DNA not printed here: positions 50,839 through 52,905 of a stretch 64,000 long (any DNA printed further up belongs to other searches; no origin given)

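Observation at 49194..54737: Three tandem AsnB-family genes, two of them missing the N-terminal Cys nucleophile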

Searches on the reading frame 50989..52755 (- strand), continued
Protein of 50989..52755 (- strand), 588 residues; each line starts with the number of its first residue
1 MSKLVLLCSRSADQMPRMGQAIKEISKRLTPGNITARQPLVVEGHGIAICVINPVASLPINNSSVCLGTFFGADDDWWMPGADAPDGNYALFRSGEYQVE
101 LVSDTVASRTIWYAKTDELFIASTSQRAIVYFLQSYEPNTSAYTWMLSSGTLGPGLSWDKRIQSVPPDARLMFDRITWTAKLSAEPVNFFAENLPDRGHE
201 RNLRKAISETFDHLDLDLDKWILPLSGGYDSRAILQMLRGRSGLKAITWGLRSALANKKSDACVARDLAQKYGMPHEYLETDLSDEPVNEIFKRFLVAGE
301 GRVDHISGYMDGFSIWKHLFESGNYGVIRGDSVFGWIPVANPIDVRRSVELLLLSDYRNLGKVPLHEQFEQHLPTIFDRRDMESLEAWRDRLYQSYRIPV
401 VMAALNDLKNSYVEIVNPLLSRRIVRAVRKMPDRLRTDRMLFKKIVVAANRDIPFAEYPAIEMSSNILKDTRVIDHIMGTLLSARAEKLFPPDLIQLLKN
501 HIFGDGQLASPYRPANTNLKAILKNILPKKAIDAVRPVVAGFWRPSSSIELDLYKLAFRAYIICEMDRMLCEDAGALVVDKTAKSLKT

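Call 47: search_protein_families(library=ncbifam, proteins=[L030:18102-19154:+, L041:16265-17557:+, L018:18255-19382:-, L009:8139-9962:+, L054:11701-13560:-], max_evalue=0.00001)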
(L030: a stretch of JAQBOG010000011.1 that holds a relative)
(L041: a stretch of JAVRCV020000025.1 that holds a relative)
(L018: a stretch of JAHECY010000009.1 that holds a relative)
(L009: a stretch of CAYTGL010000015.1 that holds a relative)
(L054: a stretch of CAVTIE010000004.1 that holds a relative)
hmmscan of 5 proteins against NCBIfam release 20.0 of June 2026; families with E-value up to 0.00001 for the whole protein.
L030:18102-19154:+ (350 aa): 25 families
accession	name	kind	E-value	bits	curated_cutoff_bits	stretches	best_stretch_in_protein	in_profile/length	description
TIGR01181.1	dTDP_gluc_dehyt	equivalog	1.4e-43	149.2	365.1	1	2-346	1-313/321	dTDP-glucose 4,6-dehydratase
TIGR01179.1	galE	equivalog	1.5e-39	135.7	262.3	1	2-345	1-326/332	UDP-glucose 4-epimerase GalE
NF011728.1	PRK15181.1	equivalog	1.3e-35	123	760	1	3-347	18-340/348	Vi polysaccharide biosynthesis UDP-N-acetylglucosaminuronic acid C-4 epimerase TviC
TIGR04180.1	EDH_00030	hypoth_equivalog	2.2e-35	122.2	475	1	3-249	1-227/297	NAD-dependent 4,6-dehydratase LegB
TIGR02197.1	heptose_epim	equivalog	5.4e-35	121.1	274.6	1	3-345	1-314/316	ADP-glyceromanno-heptose 6-epimerase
NF007490.0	PRK10084.1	subfamily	6.5e-29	101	649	1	1-346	1-336/361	dTDP-glucose 4,6-dehydratase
NF007956.0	PRK10675.1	subfamily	1.3e-26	93.5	394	1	1-344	1-329/338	UDP-glucose 4-epimerase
NF007582.0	PRK10217.1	equivalog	4.3e-26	91.9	698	1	2-253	3-246/355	dTDP-glucose 4,6-dehydratase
NF042422.1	oxyalk_red_OleD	equivalog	3.4e-22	79.2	580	1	90-305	61-260/329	2-alkyl-3-oxoalkanoate reductase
NF041015.1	UDPsulfquin_syn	equivalog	1.2e-16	60.6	575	1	1-132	1-133/384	UDP-sulfoquinovose synthase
NF042423.1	oxyalk_red_Shew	equivalog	1.8e-16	60.1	580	1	72-301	53-263/331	2-alkyl-3-oxoalkanoate reductase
NF043036.1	ErythonDh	equivalog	2e-16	60.1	325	1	1-217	1-199/321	D-erythronate dehydrogenase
NF008872.0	PRK11908.1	equivalog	1.2e-15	57.4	294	1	52-346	30-337/349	bifunctional UDP-4-keto-pentose/UDP-xylose synthase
NF008360.0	PRK11150.1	equivalog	3.5e-15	56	452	1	3-291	2-268/310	ADP-glyceromanno-heptose 6-epimerase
TIGR02622.1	CDP_4_6_dhtase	equivalog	4.6e-15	55.6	278.45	1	2-185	6-172/352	CDP-glucose 4,6-dehydratase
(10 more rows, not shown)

L041:16265-17557:+ (430 aa): 7 families
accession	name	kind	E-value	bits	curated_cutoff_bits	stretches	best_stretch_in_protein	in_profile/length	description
NF011729.0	PRK15182.1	equivalog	1.5e-136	455.6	592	1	8-416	8-416/425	Vi polysaccharide biosynthesis UDP-N-acetylglucosamine C-6 dehydrogenase TviB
TIGR03026.1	NDP-sugDHase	subfamily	4.6e-113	378.1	189.8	1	8-411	2-410/413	nucleotide sugar dehydrogenase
NF040825.1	UDPMaNacDH_Arch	equivalog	7.1e-62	209.6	750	1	8-417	2-402/418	UDP-N-acetyl-D-mannosamine dehydrogenase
NF008286.0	PRK11064.1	equivalog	8.7e-58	195.9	459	1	6-397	3-405/420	UDP-N-acetyl-D-mannosamine dehydrogenase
NF041297.1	UDPGDh_AglM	equivalog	2.1e-44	152.1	670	1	8-372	2-374/429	UDP-glucose 6-dehydrogenase AglM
NF047673.2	TeichurnBiosyTuaD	equivalog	2.9e-31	109.1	700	1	7-394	2-393/439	UDP-glucose 6-dehydrogenase TuaD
NF011631.0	PRK15057.1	equivalog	5.3e-06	25.8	757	1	8-241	2-230/388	UDP-glucose 6-dehydrogenase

L018:18255-19382:- (375 aa): 7 families
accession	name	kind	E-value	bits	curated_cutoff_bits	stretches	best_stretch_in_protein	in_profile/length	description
NF038229.1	Glyco4_Geo_Pelo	equivalog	4.5e-17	62.1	400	1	227-360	190-324/338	GPMC system family 4 glycosyltransferase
TIGR04348.1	TIGR04348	equivalog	4.8e-10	39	300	1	196-307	134-245/310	selenoneine biosynthesis selenosugar synthase SenB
NF011726.0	PRK15179.1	equivalog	8.6e-10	37.5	733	1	208-360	526-682/694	Vi polysaccharide biosynthesis protein TviE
TIGR03999.1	thiol_BshA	equivalog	9e-09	34.7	273.7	1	194-361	194-362/375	N-acetyl-alpha-D-glucosaminyl L-malate synthase BshA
NF047684.1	TeichurnBiosyTuaC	equivalog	2.6e-08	33.2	550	1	195-306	215-321/391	teichuronic acid biosynthesis protein TuaC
TIGR03088.1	stp2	hypoth_equivalog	1.6e-07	30.7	409.05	1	217-361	216-362/374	TIGR03088 family PEP-CTERM/XrtA system glycosyltransferase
NF038295.1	EPS_HpsP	equivalog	8e-07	28.4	550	1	191-362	199-377/388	hormogonium polysaccharide biosynthesis glycosyltransferase HpsP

L009:8139-9962:+ (607 aa): 5 families
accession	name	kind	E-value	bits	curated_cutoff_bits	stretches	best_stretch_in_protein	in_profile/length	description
TIGR01536.1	asn_synth_AEB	equivalog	1.8e-18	66.9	267.1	1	103-313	121-323/517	asparagine synthase (glutamine-hydrolyzing)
TIGR03108.1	eps_aminotran_1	hypoth_equivalog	5.8e-15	55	816.9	1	104-296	121-311/628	XrtA/PEP-CTERM system amidotransferase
TIGR03104.1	trio_amidotrans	equivalog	1.7e-14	53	570.1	1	104-276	121-294/589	N-acetylglutaminylglutamine amidotransferase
NF033535.1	lass_lactam_cya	exception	2.6e-13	49.4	525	1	104-258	121-272/668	lasso peptide isopeptide bond-forming cyclase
NF033561.1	macrolact_Ik_Al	subfamily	3.5e-07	29.2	300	0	110-268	85-237/561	albusnodin/ikarugamycin family macrolactam cyclase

L054:11701-13560:- (619 aa): 6 families
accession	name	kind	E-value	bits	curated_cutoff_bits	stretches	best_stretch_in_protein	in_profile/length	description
TIGR03108.1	eps_aminotran_1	hypoth_equivalog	4.4e-23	81.8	816.9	1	102-300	118-313/628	XrtA/PEP-CTERM system amidotransferase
TIGR01536.1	asn_synth_AEB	equivalog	3.3e-17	62.7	267.1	1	101-313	118-321/517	asparagine synthase (glutamine-hydrolyzing)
TIGR03104.1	trio_amidotrans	equivalog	6.1e-15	54.5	570.1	1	102-269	118-285/589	N-acetylglutaminylglutamine amidotransferase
NF033535.1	lass_lactam_cya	exception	4.2e-14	52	525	1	88-260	104-272/668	lasso peptide isopeptide bond-forming cyclase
NF033561.1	macrolact_Ik_Al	subfamily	1.2e-09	37.4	300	1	104-262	80-229/561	albusnodin/ikarugamycin family macrolactam cyclase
NF006949.0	PRK09431.1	equivalog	4e-06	25.7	499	0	101-152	116-167/554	asparagine synthase B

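Call 62: search_protein_families(library=ncbifam, alignment_id=A1, max_evalue=0.01)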
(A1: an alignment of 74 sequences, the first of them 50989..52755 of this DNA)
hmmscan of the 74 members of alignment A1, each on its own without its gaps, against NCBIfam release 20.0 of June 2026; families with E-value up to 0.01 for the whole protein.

A. member 1, window:50989-52755:- (588 aa): 2 families
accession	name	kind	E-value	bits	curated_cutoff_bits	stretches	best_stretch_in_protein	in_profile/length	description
NF033561.1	macrolact_Ik_Al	subfamily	4.9e-08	32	300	1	87-288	81-283/561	albusnodin/ikarugamycin family macrolactam cyclase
TIGR01536.1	asn_synth_AEB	equivalog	0.0086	15.1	267.1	0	92-306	129-337/517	asparagine synthase (glutamine-hydrolyzing)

B. families by the number of members that match (of 74 scanned): 12 families
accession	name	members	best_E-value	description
NF033561.1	macrolact_Ik_Al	72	2.1e-15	albusnodin/ikarugamycin family macrolactam cyclase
TIGR01536.1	asn_synth_AEB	65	2.7e-10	asparagine synthase (glutamine-hydrolyzing)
TIGR00552.1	nadE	15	0.00028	NAD(+) synthase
TIGR03104.1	trio_amidotrans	11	0.00057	N-acetylglutaminylglutamine amidotransferase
NF011258.0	PRK14664.1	5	0.0012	tRNA 2-thiouridine(34) synthase MnmA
TIGR03108.1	eps_aminotran_1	4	7.7e-05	XrtA/PEP-CTERM system amidotransferase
TIGR00364.1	TIGR00364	4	0.00016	7-cyano-7-deazaguanine synthase QueC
NF007972.0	PRK10696.1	4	0.0009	tRNA 2-thiocytidine(32) synthetase TtcA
NF010587.0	PRK13980.1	2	0.0016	NAD+ synthase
TIGR02432.1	lysidine_TilS_N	2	0.0019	tRNA lysidine(34) synthetase TilS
NF041746.1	Drt2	1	0.0019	antiviral reverse transcriptase Drt2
NF033535.1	lass_lactam_cya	1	0.0073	lasso peptide isopeptide bond-forming cyclase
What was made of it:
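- Closest known: Lasso-peptide / albusnodin-ikarugamycin-type macrolactam cyclases. Same: This is the nearest curated sequence family (72 of 74 members, best E 2e-15; call 62).
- Closest known: WbpS / WbqG / PGN_1234. Different: A and B do not, and only 4 of 74 family members touch TIGR03108 even weakly (call 62).
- The nearest curated family is NF033561, the Cys-less macrolactam cyclases, matched by 72 of 74 members with a best E of 2e-15 (call 62).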

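Call 72: search_protein_families(library=pfam, proteins=[L066:971-2098:+, L066:3289-4278:+, L066:4341-5303:+, L066:5300-6505:+, L066:6502-7527:+, L066:7693-8838:+, L066:8835-9950:+, L066:11795-12550:+, L066:13006-15051:+, L066:15087-16463:-], max_evalue=0.00001)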
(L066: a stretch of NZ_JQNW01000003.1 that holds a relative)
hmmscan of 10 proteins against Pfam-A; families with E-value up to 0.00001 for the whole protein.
L066:971-2098:+ (375 aa): 5 families
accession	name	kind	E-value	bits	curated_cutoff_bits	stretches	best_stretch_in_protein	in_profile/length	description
PF13692.12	Glyco_trans_1_4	-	1.2e-36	126.5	27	1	197-336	2-142/142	Glycosyl transferases group 1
PF00534.26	Glycos_transf_1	-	1.5e-34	119.4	26.4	1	192-343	11-162/172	Glycosyl transferases group 1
PF13439.12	Glyco_transf_4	-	2.3e-23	83.5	28.5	1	18-176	2-168/170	Glycosyltransferase Family 4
PF13579.12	Glyco_trans_4_4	-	7.6e-17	62.5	29.7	1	18-172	1-157/158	Glycosyl transferase 4-like domain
PF20706.3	GT4-conflict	-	3.7e-10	39.8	26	1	141-337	146-340/385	Family 4 Glycosyltransferase in conflict systems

L066:3289-4278:+ (329 aa): 1 family
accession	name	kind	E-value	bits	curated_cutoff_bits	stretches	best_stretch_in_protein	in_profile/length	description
PF14897.12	EpsG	-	2.6e-08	33.8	30.1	1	13-320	4-317/326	EpsG family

L066:4341-5303:+ (320 aa): 1 family
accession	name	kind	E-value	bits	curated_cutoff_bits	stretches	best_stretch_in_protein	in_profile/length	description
PF01757.29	Acyl_transf_3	-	2.4e-32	112.8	31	1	5-307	2-324/326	Acyltransferase domain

L066:5300-6505:+ (401 aa): 4 families
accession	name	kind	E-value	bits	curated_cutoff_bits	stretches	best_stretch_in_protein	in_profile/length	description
PF00534.26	Glycos_transf_1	-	5.7e-28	98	26.4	1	206-360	2-158/172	Glycosyl transferases group 1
PF13692.12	Glyco_trans_1_4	-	5e-27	95.3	27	1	220-358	2-140/142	Glycosyl transferases group 1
PF13439.12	Glyco_transf_4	-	1.4e-14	54.9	28.5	1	37-197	2-169/170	Glycosyltransferase Family 4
PF13579.12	Glyco_trans_4_4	-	2.4e-10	41.4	29.7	1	37-193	1-158/158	Glycosyl transferase 4-like domain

L066:6502-7527:+ (341 aa): 1 family
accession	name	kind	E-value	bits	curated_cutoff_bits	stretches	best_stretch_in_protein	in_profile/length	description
PF01522.26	Polysacc_deac_1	-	3.1e-08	34.1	23.1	1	52-198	17-122/124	Polysaccharide deacetylase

L066:7693-8838:+ (381 aa): 5 families
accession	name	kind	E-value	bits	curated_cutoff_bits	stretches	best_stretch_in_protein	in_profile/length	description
PF13692.12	Glyco_trans_1_4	-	1.8e-29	103.2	27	1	193-332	3-140/142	Glycosyl transferases group 1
PF00534.26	Glycos_transf_1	-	6.2e-27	94.7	26.4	1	184-332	8-156/172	Glycosyl transferases group 1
PF20706.3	GT4-conflict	-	1.1e-10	41.6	26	1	186-305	192-318/385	Family 4 Glycosyltransferase in conflict systems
PF13579.12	Glyco_trans_4_4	-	1.6e-08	35.5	29.7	1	21-161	8-146/158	Glycosyl transferase 4-like domain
PF13477.12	Glyco_trans_4_2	-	4e-06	27.5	23.4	1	6-148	2-137/139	Glycosyl transferase 4-like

L066:8835-9950:+ (371 aa): 10 families
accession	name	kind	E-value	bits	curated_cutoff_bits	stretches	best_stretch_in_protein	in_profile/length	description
PF01370.27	Epimerase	-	1.3e-57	195.4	20.9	1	4-263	1-240/240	NAD dependent epimerase/dehydratase family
PF16363.11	GDP_Man_Dehyd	-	4e-57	194.6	27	1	5-325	1-331/332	GDP-mannose 4,6 dehydratase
PF01073.25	3Beta_HSD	-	6e-20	71.9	22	1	5-161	1-157/280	3-beta hydroxysteroid dehydrogenase/isomerase family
PF02719.21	Polysacc_synt_2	-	7.9e-18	65.1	20.2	1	4-184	1-174/293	Polysaccharide biosynthesis protein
PF04321.23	RmlD_sub_bind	-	1.4e-12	47.8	27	1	2-163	1-138/287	RmlD substrate binding domain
PF05368.20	NmrA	-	1.4e-10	41.7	27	1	3-126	4-108/298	NmrA-like family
PF13460.12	NAD_binding_10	-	1.6e-09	38.3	27.2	1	8-173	1-140/184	NAD(P)H-binding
PF00106.31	adh_short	-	4.2e-08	33.4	26.6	1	3-111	2-118/195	short chain dehydrogenase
PF08659.16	KR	-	6.7e-08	33.1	22.6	1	3-134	2-146/180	KR domain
PF07993.18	NAD_binding_4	-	7e-07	29.1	20.1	1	6-168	1-196/258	Male sterility protein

L066:11795-12550:+ (251 aa): 0 families

L066:13006-15051:+ (681 aa): 7 families
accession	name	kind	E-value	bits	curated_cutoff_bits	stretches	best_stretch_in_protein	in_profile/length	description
PF00990.26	GGDEF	-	2.7e-42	144.7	23.8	1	516-673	1-161/161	Diguanylate cyclase, GGDEF domain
PF02743.24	dCache_1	-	2.2e-18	67.1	45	1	66-295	10-239/240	Cache domain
PF08447.18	PAS_3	-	2.2e-12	47.5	25.6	1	415-499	2-89/89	PAS fold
PF00989.32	PAS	-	2e-10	41.1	22.6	1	394-502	3-113/113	PAS fold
PF08448.16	PAS_4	-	5e-10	40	23.1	1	398-506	1-109/110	PAS fold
PF13188.13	PAS_8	-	1.1e-07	31.9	21.8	1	394-449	3-54/65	PAS domain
PF13426.13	PAS_9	-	8.5e-07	29.6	27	1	403-504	2-103/103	PAS domain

L066:15087-16463:- (458 aa): 0 families
